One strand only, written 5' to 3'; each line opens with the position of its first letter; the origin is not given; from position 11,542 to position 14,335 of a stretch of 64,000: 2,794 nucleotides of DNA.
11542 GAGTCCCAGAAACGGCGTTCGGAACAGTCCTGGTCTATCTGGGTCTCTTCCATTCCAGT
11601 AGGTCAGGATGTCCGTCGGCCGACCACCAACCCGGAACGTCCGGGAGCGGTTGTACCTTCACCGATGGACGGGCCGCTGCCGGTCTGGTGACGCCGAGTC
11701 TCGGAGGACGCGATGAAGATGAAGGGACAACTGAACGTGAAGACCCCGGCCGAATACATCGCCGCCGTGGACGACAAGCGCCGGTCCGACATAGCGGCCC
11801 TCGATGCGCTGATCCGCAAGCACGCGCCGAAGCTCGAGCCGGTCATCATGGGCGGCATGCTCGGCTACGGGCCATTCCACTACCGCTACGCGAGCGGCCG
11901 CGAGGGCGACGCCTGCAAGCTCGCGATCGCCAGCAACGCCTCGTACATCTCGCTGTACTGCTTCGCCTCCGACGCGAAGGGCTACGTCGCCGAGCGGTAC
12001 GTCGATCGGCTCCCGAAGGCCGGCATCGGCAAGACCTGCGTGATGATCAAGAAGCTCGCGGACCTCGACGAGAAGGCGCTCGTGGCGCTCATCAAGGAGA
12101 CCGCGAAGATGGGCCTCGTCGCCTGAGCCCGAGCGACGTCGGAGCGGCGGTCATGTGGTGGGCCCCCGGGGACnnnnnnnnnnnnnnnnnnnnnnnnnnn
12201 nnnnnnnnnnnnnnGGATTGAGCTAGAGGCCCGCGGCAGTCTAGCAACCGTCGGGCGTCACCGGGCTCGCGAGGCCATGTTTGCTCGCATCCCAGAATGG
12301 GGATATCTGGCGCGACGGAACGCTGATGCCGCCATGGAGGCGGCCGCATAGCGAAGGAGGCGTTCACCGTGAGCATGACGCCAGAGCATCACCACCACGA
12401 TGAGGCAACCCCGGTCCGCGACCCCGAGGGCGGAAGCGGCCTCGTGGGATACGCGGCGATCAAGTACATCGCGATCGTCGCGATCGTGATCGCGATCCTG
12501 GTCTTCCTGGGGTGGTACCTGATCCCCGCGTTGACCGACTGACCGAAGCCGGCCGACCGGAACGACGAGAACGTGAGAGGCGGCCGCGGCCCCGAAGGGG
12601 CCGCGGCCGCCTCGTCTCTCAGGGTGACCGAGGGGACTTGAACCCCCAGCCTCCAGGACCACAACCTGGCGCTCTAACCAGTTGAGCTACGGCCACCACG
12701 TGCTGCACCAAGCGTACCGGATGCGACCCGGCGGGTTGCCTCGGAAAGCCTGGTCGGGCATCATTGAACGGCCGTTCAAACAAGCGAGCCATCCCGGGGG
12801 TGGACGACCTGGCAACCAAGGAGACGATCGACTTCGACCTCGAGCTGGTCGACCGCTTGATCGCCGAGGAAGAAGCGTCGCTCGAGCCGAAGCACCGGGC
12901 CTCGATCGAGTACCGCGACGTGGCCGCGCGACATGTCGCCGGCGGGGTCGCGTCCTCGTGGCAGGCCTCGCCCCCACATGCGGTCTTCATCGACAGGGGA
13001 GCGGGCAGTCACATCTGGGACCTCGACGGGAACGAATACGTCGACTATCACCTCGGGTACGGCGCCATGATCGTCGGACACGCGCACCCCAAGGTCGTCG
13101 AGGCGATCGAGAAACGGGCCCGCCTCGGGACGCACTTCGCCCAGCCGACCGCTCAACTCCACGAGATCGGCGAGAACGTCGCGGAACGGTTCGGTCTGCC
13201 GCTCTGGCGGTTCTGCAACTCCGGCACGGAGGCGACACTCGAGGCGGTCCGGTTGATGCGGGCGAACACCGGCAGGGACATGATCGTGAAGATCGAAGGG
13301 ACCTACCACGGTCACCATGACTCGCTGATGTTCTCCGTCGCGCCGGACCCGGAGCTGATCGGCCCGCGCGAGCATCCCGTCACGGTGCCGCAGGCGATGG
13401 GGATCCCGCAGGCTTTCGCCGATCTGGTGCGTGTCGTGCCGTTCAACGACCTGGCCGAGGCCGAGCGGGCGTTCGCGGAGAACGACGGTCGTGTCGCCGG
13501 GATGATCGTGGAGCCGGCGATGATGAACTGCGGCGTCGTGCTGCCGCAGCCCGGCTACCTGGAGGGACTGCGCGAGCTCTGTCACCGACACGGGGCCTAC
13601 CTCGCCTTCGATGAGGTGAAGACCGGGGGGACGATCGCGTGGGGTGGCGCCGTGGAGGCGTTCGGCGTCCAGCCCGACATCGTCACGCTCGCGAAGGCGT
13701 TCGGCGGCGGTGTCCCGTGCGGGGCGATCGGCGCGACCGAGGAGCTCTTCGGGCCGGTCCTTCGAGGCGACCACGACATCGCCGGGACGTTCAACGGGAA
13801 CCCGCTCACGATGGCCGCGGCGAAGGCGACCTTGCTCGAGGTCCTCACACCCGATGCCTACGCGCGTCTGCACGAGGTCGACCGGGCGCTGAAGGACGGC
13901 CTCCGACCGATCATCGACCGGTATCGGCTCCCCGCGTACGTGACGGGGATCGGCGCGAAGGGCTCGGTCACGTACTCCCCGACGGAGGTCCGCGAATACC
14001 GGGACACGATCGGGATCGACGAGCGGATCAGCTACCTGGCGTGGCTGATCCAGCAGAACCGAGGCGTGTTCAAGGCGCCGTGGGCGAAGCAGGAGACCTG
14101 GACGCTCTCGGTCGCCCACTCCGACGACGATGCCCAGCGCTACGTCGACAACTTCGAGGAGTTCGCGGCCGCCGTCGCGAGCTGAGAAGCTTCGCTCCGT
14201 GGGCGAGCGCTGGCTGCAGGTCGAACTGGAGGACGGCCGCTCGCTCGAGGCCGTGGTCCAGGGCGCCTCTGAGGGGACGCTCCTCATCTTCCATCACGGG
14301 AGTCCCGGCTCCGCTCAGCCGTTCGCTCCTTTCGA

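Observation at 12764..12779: Identical 14-bp palindrome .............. upstream of two distant amino-acid-metabolism loci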

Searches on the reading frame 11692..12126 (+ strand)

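Call 39: search_protein_families(library=pfam, proteins=[window:11692-12126:+], max_evalue=0.01)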
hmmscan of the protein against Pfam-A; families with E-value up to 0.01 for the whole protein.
window:11692-12126:+ (144 aa): 1 family
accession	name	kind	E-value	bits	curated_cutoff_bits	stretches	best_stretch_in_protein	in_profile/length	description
PF08818.16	DUF1801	-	5e-10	40.1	27.2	1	30-137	1-84/85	Domain of unknown function (DU1801)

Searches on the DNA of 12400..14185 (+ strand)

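Call 15: search_rna_families(source=window, start=12400, end=13000, threshold=evalue, max_evalue=10)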
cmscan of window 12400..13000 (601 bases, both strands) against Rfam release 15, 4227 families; matches with E-value up to 10: 16.
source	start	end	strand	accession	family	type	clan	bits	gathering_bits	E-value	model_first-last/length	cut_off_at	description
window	12623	12696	-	RF00005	tRNA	Gene; tRNA;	CL00001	65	29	6.9e-14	1-71/71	no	tRNA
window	12571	12652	-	RF01812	Pxr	Gene; sRNA;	-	31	80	0.0015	1-109/109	no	Pxr regulatory sRNA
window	12472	12618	+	RF01757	sbcD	Gene; sRNA;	-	28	40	0.0018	1-155/155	no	sbcD RNA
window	12569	12627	+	RF03468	mir-2830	Gene; miRNA;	-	23.5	70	0.03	1-76/76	no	mir-2830 microRNA precursor family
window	12564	12623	+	RF03819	mir-Ro6-3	Gene; miRNA;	-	21.8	79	0.63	1-72/72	no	mir-Ro6-3 microRNA precursor family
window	12573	12622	+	RF03231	mir-4523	Gene; miRNA;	-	21.5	96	1.1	1-69/69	no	mir-4523 microRNA precursor family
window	12577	12675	-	RF02829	Scr4115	Gene; sRNA;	-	19.8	58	4.3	1-109/109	no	Streptomyces RNA 4115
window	12570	12624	+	RF03240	MIR5534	Gene; miRNA;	-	18.9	79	0.78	1-102/102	no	MIR5534 microRNA precursor family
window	12558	12622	-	RF03253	mir-4654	Gene; miRNA;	-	17.6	87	1.5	1-76/76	no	mir-4654 microRNA precursor family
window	12572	12618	-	RF03771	mir-341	Gene; miRNA;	-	16.8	90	1.3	1-96/96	no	mir-341 microRNA precursor family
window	12562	12644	+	RF00504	Glycine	Cis-reg; riboswitch;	CL00125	16.6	32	1.7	1-94/94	no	Glycine riboswitch aptamer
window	12624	12672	-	RF01684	mascRNA-menRNA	Gene;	-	15.7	42.5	2.8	1-56/56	no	MALAT1-associated small cytoplasmic RNA/MEN beta RNA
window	12417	12497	+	RF01059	mir-598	Gene; miRNA;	-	15.4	69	3.4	1-80/80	no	mir-598 microRNA precursor family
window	12577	12613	+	RF01740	gyrA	Cis-reg;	-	15.1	45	1.1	37-73/88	no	gyrA RNA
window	12577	12643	+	RF01323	CRISPR-DR10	Gene; CRISPR;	-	13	39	9.3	1-37/37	no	CRISPR RNA direct repeat element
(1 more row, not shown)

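Call 33: search_rna_families(sources=[L053, L012, L041, L047, L045, L030, L023, L021, L061, L032, L020, L068, L050, L077, L033], threshold=evalue, max_evalue=0.5)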
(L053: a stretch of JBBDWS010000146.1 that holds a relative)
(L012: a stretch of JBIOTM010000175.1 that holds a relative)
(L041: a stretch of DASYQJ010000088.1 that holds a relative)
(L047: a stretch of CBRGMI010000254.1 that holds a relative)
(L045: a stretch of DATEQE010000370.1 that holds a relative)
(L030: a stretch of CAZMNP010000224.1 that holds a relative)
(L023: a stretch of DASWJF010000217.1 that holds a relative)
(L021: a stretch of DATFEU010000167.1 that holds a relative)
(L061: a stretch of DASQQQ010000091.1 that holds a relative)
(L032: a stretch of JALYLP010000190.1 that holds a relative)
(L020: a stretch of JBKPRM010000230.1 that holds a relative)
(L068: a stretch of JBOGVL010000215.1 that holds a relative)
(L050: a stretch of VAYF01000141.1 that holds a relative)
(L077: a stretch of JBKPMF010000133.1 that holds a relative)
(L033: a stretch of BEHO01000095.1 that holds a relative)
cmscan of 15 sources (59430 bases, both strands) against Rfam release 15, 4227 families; matches with E-value up to 0.5: 23.
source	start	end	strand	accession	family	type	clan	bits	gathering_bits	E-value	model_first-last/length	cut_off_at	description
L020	1504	1577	-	RF00005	tRNA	Gene; tRNA;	CL00001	69.8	29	3.3e-13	1-71/71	no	tRNA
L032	1252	1325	-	RF00005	tRNA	Gene; tRNA;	CL00001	66.8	29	2.2e-12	1-71/71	no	tRNA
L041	406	479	-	RF00005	tRNA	Gene; tRNA;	CL00001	66.7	29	2.4e-12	1-71/71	no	tRNA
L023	3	76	-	RF00005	tRNA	Gene; tRNA;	CL00001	66.7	29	2.3e-12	1-71/71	no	tRNA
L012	330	403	-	RF00005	tRNA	Gene; tRNA;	CL00001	66.6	29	2.5e-12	1-71/71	no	tRNA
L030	29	102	-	RF00005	tRNA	Gene; tRNA;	CL00001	65.7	29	4.5e-12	1-71/71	no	tRNA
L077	1295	1369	-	RF00005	tRNA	Gene; tRNA;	CL00001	65.3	29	5.7e-12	1-71/71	no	tRNA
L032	466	539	-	RF00005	tRNA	Gene; tRNA;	CL00001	65.2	29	6.1e-12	1-71/71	no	tRNA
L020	750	822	-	RF00005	tRNA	Gene; tRNA;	CL00001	65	29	6.8e-12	1-71/71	no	tRNA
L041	523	596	-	RF00005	tRNA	Gene; tRNA;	CL00001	64.7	29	8.6e-12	1-71/71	no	tRNA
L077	1171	1244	-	RF00005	tRNA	Gene; tRNA;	CL00001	64.3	29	1.1e-11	1-71/71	no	tRNA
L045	374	447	-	RF00005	tRNA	Gene; tRNA;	CL00001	63.3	29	2e-11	1-71/71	no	tRNA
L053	4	77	-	RF00005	tRNA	Gene; tRNA;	CL00001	63.1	29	2.4e-11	1-71/71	no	tRNA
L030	145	218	-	RF00005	tRNA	Gene; tRNA;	CL00001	63.1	29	2.4e-11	1-71/71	no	tRNA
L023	113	186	-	RF00005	tRNA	Gene; tRNA;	CL00001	63.1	29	2.3e-11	1-71/71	no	tRNA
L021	33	106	-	RF00005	tRNA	Gene; tRNA;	CL00001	63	29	2.4e-11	1-71/71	no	tRNA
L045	999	1072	-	RF00005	tRNA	Gene; tRNA;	CL00001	61.1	29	8.2e-11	1-71/71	no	tRNA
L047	2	75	-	RF00005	tRNA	Gene; tRNA;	CL00001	61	29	8.5e-11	1-71/71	no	tRNA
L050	1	61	-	RF00005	tRNA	Gene; tRNA;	CL00001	43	29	7.8e-06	1-58/71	3'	tRNA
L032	520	582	-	RF03371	mir-4788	Gene; miRNA;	-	30.1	91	0.13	1-80/80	no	mir-4788 microRNA precursor family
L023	2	76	+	RF04354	Plastid-ycf2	Cis-reg;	-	29.2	65.7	0.055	1-75/75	no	Plastid-ycf2 5UTR RNA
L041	405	479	+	RF04354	Plastid-ycf2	Cis-reg;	-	28.9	65.7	0.067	1-75/75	no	Plastid-ycf2 5UTR RNA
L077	1172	1244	-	RF01684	mascRNA-menRNA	Gene;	-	26.6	42.5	0.34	1-56/56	no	MALAT1-associated small cytoplasmic RNA/MEN beta RNA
